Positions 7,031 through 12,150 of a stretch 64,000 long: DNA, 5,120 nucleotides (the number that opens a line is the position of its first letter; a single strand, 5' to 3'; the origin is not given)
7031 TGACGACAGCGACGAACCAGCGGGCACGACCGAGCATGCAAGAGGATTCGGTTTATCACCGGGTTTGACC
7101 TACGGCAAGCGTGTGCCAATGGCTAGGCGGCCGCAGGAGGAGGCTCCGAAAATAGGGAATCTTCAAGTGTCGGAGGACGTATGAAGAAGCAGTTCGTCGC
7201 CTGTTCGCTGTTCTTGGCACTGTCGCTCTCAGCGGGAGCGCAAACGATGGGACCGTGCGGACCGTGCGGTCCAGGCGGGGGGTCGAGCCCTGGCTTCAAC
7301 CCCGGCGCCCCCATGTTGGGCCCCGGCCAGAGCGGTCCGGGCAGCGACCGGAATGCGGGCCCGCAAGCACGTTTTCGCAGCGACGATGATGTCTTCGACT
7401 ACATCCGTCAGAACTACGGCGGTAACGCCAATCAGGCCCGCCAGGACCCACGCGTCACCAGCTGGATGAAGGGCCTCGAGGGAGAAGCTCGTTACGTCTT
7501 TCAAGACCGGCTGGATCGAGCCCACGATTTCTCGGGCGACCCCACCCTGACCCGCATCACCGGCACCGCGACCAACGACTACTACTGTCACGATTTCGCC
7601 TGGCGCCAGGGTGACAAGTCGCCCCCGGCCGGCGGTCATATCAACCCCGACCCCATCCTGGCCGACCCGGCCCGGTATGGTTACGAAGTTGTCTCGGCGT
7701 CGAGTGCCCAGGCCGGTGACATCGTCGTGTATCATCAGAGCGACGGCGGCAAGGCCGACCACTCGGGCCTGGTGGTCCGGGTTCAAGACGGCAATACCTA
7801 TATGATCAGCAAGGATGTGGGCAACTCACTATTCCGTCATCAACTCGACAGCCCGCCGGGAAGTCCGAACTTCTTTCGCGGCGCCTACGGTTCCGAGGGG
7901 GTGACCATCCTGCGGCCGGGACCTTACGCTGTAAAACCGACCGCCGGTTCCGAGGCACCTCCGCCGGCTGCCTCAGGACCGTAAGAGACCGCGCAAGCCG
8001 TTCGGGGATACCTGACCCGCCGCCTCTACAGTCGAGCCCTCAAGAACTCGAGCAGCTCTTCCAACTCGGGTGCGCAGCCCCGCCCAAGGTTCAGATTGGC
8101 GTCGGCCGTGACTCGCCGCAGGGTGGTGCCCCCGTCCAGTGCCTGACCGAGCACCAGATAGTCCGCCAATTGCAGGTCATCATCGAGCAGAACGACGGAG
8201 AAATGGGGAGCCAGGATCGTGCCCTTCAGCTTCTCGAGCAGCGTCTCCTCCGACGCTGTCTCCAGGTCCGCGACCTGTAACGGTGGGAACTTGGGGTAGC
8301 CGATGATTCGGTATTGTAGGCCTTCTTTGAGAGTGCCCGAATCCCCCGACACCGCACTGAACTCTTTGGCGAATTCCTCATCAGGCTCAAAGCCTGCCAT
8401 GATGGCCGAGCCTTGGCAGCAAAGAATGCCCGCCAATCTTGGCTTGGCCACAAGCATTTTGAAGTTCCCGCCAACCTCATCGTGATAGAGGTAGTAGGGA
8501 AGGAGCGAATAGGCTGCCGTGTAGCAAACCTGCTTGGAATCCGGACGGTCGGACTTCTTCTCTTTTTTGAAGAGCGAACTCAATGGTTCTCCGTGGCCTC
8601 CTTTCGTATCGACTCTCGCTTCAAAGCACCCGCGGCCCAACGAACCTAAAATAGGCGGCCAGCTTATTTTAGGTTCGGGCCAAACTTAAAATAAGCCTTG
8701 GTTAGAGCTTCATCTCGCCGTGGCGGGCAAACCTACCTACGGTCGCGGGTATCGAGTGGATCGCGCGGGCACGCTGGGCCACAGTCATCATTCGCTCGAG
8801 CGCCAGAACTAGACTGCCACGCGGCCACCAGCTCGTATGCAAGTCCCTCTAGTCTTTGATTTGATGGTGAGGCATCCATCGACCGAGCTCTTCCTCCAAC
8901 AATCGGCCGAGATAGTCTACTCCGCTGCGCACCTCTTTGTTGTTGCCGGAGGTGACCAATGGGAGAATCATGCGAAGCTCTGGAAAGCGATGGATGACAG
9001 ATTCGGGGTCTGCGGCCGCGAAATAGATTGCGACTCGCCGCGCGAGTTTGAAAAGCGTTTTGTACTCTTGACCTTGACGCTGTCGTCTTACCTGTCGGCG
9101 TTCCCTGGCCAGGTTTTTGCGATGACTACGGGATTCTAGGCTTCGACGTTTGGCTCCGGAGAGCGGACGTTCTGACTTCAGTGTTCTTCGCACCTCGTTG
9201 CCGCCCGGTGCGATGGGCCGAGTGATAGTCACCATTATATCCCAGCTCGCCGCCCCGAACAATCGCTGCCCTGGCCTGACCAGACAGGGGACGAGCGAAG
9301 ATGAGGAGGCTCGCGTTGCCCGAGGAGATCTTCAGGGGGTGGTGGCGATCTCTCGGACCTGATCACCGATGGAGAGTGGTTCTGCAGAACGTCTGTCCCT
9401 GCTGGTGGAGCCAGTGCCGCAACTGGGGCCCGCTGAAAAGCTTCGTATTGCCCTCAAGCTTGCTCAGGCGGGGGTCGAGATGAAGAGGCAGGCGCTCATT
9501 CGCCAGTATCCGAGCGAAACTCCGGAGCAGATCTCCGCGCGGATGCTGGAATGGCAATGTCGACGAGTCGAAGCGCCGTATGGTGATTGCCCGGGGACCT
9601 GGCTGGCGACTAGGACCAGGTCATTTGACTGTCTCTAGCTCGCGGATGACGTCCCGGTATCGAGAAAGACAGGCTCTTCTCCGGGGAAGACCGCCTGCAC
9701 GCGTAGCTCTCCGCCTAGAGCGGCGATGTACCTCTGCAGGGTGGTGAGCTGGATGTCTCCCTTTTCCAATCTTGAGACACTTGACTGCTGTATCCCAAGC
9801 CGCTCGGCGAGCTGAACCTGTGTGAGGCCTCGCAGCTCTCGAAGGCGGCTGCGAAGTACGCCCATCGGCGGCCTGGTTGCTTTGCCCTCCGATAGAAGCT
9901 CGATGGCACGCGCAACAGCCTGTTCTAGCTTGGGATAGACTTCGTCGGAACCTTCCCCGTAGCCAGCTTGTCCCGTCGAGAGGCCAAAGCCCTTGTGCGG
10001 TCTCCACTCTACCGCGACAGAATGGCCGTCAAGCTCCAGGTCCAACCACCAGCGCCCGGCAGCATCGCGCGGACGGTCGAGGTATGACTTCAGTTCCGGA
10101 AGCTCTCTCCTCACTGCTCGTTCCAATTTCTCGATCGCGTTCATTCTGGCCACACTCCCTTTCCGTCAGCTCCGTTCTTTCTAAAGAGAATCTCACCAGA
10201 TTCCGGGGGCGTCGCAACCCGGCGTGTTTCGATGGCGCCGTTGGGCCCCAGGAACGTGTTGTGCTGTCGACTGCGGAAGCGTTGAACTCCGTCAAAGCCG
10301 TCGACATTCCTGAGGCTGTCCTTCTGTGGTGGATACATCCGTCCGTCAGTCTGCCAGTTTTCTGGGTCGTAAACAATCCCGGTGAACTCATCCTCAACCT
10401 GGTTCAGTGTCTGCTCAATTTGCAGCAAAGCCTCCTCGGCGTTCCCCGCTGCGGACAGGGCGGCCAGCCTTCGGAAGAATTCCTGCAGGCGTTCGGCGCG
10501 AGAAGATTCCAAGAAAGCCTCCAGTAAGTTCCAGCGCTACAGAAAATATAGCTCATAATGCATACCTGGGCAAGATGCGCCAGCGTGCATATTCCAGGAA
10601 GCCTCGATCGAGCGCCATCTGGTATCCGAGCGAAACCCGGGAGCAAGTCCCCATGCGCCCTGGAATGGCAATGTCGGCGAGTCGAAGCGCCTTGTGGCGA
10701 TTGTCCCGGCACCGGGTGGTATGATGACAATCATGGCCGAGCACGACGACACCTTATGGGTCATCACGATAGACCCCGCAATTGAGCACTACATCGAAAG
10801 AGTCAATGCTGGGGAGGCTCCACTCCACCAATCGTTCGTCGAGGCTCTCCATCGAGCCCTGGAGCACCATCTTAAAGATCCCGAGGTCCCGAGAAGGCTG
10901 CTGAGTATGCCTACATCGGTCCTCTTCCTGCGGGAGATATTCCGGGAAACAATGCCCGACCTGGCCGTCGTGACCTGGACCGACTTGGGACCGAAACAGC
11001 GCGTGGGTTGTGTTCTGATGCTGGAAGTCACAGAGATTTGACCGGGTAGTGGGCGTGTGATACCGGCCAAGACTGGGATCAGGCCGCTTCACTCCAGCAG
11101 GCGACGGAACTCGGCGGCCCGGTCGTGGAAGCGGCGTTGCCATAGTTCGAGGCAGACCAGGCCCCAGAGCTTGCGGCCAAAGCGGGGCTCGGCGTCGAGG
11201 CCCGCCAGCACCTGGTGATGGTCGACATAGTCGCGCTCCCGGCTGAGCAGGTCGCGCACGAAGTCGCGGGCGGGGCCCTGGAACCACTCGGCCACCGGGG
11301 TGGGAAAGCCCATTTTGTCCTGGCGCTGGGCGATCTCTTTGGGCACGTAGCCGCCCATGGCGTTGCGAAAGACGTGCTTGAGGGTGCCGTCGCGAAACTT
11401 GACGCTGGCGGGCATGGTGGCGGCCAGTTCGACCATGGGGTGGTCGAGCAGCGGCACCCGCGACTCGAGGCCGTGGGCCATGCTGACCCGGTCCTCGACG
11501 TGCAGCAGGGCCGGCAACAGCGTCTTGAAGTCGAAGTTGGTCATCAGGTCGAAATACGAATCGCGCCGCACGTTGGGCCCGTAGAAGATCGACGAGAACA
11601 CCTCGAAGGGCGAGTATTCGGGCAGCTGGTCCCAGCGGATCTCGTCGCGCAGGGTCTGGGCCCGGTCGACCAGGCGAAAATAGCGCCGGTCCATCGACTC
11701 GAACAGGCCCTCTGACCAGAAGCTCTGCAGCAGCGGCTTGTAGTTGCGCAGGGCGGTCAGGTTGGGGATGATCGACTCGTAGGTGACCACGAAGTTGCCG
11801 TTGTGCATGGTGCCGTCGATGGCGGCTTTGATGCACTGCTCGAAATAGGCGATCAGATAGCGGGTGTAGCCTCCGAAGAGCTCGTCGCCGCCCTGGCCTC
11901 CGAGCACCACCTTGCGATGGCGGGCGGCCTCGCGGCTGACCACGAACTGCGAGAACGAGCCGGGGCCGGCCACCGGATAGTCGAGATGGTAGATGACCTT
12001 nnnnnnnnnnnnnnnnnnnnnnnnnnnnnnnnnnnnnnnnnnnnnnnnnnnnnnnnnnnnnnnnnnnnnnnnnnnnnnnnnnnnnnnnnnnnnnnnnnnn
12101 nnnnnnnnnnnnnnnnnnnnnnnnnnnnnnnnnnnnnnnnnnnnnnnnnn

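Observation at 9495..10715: Two-gene cassette (123-aa unknown protein plus XRE-HTH protein with a novel N-terminal domain) bracketed by roughly 105-bp direct repeats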

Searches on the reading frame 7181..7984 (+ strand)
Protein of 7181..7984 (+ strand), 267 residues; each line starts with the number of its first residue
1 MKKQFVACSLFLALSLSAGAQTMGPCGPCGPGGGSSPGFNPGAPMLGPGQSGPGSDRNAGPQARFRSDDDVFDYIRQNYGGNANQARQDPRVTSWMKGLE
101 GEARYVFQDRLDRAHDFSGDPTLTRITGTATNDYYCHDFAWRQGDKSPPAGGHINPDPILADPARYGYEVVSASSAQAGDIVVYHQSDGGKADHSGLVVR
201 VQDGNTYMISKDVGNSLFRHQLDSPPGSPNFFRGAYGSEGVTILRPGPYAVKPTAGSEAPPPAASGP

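Call 4: search_protein_families(library=pfam, proteins=[window:7181-7984:+], max_evalue=1)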
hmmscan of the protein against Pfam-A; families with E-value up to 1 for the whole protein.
window:7181-7984:+ (267 aa): 4 families
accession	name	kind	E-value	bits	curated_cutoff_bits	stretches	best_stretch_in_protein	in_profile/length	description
PF05257.22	CHAP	-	8.9e-06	26.6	26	1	132-209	4-77/81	CHAP domain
PF00877.26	NLPC_P60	-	0.018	15.4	23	1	164-218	39-87/105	NlpC/P60 family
PF12671.13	Amidase_6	-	0.037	14.6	23.2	1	170-210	97-138/163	Putative amidase domain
PF08940.17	DUF1918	-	0.094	12.8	24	1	176-203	3-30/58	Domain of unknown function (DUF1918)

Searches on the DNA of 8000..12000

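Call 80: search_rna_families(source=window, start=8000, end=12000, threshold=evalue, max_evalue=0.1)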
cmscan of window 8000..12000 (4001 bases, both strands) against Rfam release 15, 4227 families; matches with E-value up to 0.1: 1.
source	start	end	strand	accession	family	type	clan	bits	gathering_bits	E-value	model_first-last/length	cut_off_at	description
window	9476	9533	+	RF01119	sR32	Gene; snRNA; snoRNA; CD-box;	-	23.1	40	0.0033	1-57/57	no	Small nucleolar RNA sR32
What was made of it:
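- Tried and rejected: Only a sub-threshold archaeal snoRNA hit was found, taken as chance (call 80).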

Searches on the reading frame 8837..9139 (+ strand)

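Call 4: search_protein_families(library=pfam, proteins=[window:8837-9139:+], max_evalue=1)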
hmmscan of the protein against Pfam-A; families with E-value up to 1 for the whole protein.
window:8837-9139:+ (100 aa): 1 family
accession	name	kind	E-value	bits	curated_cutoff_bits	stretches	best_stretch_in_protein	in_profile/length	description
PF10686.14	YAcAr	-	0.057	13.7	28.2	1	35-54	4-23/66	YspA, cpYpsA-related SLOG family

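Call 5: search_protein_families(library=padloc, proteins=[window:8837-9139:+], max_evalue=1)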
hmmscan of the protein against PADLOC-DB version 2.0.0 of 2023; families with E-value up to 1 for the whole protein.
window:8837-9139:+ (100 aa): 0 families

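Call 6: search_protein_families(library=ncbifam, proteins=[window:8837-9139:+], max_evalue=1)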
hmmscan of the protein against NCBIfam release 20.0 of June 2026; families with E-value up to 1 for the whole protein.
window:8837-9139:+ (100 aa): 3 families
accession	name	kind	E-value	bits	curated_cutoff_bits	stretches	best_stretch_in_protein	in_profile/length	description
NF041857.1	RIF_Ptrans_rph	equivalog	0.095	11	999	1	6-91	531-613/864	rifamycin-inactivating phosphotransferase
NF004877.0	PRK06241.1-2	subfamily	0.1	10.8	866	1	6-84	535-610/869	phosphoenolpyruvate synthase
NF047767.1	LBF_2804_fam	subfamily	0.14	11.4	80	1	13-75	230-291/352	LBF_2804 family protein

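Call 49: search_protein_families(library=phrogs, proteins=[window:8837-9139:+], max_evalue=0.1)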
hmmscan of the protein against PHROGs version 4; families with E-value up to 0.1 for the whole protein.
window:8837-9139:+ (100 aa): 0 families

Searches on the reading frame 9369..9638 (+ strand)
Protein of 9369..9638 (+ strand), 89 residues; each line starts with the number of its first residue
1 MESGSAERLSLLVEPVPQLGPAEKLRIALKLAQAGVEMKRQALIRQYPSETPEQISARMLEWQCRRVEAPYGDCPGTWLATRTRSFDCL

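Call 4: search_protein_families(library=pfam, proteins=[window:9369-9638:+], max_evalue=1)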
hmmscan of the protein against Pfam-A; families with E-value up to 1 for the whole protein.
window:9369-9638:+ (89 aa): 1 family
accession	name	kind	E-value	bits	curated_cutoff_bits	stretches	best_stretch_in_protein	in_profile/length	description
PF18993.5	Rv0078B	-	2.2e-16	60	27.1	1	21-77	5-61/63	Rv0078B-related antitoxin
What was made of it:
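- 9369..9638 (+): 89-aa MenA1/Rv0078B-family antitoxin gene, convergent with B. Its last roughly 10 codons read into the inserted segment, and its stop overlaps B's stop. PF18993 E 2.2e-16; protein residues 21-77 match model positions 5-61 of 63 (call 4).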

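Call 5: search_protein_families(library=padloc, proteins=[window:9369-9638:+], max_evalue=1)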
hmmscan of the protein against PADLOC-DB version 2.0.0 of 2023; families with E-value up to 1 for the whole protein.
window:9369-9638:+ (89 aa): 0 families

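Call 6: search_protein_families(library=ncbifam, proteins=[window:9369-9638:+], max_evalue=1)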
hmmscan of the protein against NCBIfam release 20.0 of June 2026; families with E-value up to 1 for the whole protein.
window:9369-9638:+ (89 aa): 0 families

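Call 49: search_protein_families(library=phrogs, proteins=[window:9369-9638:+], max_evalue=0.1)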
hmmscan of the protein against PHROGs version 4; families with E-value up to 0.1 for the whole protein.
window:9369-9638:+ (89 aa): 0 families

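Call 72: find_related_loci(query=window:9369-9635:+, collection=metagenome_contigs, flank=3000)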
Query window:9369-9635:+ (89 aa) in metagenome_contigs; peptide patterns used: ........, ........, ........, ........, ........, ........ (x = any residue, [..] = any of these).
245 stretches matched a pattern; 1 encode a relative of the query (tblastn E <= 1e-3); 1 distinct loci.
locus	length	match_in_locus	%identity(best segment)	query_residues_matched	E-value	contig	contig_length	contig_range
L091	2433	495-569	56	17-41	2e-6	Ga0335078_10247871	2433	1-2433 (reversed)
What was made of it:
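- Tried and rejected: The metagenome scan with the 89-aa protein returned one weak partial hit (call 72), so it was uninformative.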
